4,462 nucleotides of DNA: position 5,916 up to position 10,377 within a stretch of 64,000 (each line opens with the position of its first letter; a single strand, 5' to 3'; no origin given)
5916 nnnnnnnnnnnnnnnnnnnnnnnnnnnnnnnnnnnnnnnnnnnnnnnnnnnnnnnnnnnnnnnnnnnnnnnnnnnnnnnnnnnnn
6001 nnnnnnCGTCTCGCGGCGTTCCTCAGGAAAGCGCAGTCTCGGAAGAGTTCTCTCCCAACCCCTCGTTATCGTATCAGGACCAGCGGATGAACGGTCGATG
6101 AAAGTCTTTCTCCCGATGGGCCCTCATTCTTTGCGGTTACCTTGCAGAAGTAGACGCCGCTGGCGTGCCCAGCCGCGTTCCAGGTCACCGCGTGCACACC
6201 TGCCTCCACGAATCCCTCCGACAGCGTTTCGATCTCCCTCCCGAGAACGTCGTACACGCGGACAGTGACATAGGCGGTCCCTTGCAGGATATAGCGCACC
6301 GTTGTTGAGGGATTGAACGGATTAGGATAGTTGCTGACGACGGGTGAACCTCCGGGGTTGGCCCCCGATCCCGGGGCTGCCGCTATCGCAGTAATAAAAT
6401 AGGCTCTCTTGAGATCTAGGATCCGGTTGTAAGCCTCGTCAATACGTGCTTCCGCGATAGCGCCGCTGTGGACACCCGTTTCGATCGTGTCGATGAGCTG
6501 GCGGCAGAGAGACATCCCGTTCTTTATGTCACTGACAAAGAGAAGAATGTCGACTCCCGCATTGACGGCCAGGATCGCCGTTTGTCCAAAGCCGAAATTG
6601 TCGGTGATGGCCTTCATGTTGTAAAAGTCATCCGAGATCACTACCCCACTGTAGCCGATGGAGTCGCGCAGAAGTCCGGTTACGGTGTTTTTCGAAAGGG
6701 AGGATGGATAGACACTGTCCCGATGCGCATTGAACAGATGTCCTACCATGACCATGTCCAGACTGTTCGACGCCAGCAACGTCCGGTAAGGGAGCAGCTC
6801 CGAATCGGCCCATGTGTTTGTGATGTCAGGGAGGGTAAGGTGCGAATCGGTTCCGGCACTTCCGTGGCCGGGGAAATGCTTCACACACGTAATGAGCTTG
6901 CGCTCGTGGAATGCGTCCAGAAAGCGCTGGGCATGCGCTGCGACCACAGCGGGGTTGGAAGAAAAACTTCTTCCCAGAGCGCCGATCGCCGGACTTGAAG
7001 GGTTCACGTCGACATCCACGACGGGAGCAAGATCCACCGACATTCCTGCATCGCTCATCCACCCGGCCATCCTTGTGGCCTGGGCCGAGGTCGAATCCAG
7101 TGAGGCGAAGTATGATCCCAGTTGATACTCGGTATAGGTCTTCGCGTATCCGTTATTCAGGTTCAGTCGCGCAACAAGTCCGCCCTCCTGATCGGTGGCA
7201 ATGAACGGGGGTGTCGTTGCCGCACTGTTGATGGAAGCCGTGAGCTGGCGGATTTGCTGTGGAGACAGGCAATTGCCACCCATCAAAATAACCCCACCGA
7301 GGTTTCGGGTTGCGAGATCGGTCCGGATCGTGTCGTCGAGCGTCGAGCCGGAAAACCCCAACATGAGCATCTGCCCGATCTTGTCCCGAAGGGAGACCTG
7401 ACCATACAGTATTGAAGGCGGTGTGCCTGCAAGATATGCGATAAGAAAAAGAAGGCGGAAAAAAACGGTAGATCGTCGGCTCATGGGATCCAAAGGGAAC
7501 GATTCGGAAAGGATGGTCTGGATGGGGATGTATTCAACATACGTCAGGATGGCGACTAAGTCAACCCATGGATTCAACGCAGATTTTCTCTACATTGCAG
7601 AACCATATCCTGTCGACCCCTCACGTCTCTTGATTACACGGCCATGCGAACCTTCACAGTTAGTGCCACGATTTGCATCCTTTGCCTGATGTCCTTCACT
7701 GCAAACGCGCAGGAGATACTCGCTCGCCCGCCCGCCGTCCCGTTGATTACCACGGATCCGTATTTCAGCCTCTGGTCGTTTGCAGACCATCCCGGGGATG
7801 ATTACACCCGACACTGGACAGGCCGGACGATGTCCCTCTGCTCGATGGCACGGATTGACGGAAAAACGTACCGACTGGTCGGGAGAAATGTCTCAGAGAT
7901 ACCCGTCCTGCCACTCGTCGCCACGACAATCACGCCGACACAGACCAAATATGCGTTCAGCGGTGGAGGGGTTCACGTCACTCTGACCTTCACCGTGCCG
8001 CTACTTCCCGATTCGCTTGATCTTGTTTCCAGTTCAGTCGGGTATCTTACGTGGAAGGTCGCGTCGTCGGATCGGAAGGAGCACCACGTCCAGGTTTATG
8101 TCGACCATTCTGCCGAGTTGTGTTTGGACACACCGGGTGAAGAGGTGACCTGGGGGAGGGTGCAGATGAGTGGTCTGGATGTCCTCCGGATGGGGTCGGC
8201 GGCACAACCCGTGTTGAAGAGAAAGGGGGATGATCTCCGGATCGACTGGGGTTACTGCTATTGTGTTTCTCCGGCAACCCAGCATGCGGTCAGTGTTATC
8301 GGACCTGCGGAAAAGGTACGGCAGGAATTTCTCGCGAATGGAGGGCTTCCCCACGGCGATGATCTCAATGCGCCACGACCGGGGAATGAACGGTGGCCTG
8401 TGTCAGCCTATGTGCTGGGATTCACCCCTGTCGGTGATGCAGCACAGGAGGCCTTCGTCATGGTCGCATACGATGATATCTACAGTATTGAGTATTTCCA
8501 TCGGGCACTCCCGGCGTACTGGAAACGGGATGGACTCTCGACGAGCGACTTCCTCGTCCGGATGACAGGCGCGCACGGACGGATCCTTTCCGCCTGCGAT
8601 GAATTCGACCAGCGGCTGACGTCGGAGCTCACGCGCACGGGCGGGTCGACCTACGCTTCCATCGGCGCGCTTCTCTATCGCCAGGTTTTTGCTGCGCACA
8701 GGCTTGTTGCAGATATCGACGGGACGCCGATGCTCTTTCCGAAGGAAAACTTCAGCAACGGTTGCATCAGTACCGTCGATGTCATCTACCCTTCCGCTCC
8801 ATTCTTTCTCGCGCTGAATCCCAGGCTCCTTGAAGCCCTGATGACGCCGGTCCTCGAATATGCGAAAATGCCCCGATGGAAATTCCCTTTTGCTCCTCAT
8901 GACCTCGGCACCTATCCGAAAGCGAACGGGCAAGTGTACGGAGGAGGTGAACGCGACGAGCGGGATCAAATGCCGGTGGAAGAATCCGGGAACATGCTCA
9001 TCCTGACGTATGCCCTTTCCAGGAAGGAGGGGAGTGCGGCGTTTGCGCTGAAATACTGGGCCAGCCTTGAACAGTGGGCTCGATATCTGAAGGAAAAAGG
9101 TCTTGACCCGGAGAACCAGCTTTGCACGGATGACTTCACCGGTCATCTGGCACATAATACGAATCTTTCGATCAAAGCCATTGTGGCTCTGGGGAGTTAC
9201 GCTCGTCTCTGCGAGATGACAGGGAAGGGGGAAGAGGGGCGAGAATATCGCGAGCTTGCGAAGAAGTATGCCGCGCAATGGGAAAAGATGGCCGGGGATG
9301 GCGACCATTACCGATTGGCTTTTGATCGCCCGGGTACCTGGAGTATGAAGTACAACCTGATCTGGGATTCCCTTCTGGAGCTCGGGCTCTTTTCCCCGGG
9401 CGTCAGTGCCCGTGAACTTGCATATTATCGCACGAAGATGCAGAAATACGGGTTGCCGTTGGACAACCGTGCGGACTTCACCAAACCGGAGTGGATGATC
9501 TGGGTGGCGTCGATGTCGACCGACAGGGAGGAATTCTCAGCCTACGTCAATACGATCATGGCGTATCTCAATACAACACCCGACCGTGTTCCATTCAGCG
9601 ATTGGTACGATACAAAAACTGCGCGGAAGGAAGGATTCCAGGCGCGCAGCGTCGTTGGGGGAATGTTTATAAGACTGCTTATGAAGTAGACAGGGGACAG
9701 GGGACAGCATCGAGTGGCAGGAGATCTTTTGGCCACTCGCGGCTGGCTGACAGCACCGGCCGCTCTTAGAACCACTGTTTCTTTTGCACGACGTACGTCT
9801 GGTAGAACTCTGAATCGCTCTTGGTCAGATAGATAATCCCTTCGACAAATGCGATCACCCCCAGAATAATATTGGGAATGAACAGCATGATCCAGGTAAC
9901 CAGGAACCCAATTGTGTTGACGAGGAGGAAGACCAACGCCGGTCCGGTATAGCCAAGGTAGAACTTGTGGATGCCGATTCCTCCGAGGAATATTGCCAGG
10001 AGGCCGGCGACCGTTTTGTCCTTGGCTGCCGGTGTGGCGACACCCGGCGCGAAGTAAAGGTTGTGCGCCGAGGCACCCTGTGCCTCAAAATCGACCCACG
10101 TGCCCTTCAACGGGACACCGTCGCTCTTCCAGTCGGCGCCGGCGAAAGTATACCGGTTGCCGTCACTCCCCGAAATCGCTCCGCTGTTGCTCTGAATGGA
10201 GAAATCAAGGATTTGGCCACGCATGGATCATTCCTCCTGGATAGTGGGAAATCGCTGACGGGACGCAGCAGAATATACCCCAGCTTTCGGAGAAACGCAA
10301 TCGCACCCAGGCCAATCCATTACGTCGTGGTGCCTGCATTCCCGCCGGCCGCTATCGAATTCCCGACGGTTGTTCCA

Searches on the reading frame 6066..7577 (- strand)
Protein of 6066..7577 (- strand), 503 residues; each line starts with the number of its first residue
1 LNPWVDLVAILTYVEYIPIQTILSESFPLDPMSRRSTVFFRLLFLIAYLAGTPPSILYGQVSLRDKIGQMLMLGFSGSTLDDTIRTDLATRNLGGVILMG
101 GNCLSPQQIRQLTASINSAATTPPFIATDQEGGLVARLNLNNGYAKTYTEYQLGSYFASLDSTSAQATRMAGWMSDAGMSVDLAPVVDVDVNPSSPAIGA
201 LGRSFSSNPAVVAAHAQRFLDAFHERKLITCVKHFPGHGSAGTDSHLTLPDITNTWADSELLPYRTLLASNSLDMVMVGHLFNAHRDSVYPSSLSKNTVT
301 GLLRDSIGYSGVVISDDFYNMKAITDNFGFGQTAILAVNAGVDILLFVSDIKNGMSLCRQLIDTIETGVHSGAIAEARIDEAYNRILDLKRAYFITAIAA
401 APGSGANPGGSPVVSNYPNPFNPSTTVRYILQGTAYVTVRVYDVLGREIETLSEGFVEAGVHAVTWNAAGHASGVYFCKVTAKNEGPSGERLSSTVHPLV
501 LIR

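Call 4: search_protein_families(library=pfam, proteins=[window:6066-7577:-], max_evalue=1)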
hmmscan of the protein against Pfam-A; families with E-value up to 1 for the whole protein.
window:6066-7577:- (503 aa): 3 families
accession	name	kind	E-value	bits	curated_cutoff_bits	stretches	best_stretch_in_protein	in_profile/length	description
PF00933.27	Glyco_hydro_3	-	6e-63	213.6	27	1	63-388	2-315/316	Glycosyl hydrolase family 3 N terminal domain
PF18962.6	Por_Secre_tail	-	4.9e-07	30.4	27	1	417-485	2-67/75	Secretion system C-terminal sorting domain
PF13860.13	FlgD_ig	-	9.4e-07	29.2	27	1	426-485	13-78/79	FlgD Ig-like domain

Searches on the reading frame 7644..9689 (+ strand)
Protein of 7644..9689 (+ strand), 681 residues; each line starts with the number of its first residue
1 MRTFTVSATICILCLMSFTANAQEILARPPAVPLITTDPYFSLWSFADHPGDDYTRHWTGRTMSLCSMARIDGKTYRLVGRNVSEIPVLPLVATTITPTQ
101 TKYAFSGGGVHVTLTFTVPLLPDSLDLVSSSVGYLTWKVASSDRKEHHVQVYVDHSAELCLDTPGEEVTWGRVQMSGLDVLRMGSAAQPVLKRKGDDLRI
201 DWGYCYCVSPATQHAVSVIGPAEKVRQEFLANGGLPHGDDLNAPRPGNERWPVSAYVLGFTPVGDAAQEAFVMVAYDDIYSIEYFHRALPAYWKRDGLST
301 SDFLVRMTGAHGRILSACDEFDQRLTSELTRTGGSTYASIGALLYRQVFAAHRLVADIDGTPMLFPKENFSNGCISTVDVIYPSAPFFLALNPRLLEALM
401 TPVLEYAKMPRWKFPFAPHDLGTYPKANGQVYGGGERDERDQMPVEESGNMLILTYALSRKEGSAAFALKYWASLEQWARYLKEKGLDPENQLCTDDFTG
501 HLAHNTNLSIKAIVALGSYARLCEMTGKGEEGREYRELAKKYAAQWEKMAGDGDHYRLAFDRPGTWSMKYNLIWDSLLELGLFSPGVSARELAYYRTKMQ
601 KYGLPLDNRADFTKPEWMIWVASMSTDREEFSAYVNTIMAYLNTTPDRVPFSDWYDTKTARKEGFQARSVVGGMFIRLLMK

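Call 59: search_protein_families(library=pfam, proteins=[window:7644-9689:+], max_evalue=0.00001)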
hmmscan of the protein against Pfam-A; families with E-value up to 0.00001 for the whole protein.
window:7644-9689:+ (681 aa): 3 families
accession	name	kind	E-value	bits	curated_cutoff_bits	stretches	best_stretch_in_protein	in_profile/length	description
PF16335.10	GtaA_6_Hairpin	-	6.3e-140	466.8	24.9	1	334-678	1-343/343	Glutaminase A six helical-hairpin domain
PF17168.10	DUF5127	-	8.6e-51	173.4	28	1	99-327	1-228/229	Domain of unknown function (DUF5127)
PF16334.10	DUF4964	-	1.3e-19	70.2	30.7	1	19-84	16-81/88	Domain of unknown function (DUF4964)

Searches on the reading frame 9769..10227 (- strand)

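Call 59: search_protein_families(library=pfam, proteins=[window:9769-10227:-], max_evalue=0.00001)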
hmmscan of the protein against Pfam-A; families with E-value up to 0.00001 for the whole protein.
window:9769-10227:- (153 aa): 1 family
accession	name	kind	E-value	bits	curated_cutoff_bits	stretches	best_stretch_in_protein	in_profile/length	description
PF05154.21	TM2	-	1.5e-12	47.9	27.9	1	69-114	3-48/51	TM2 domain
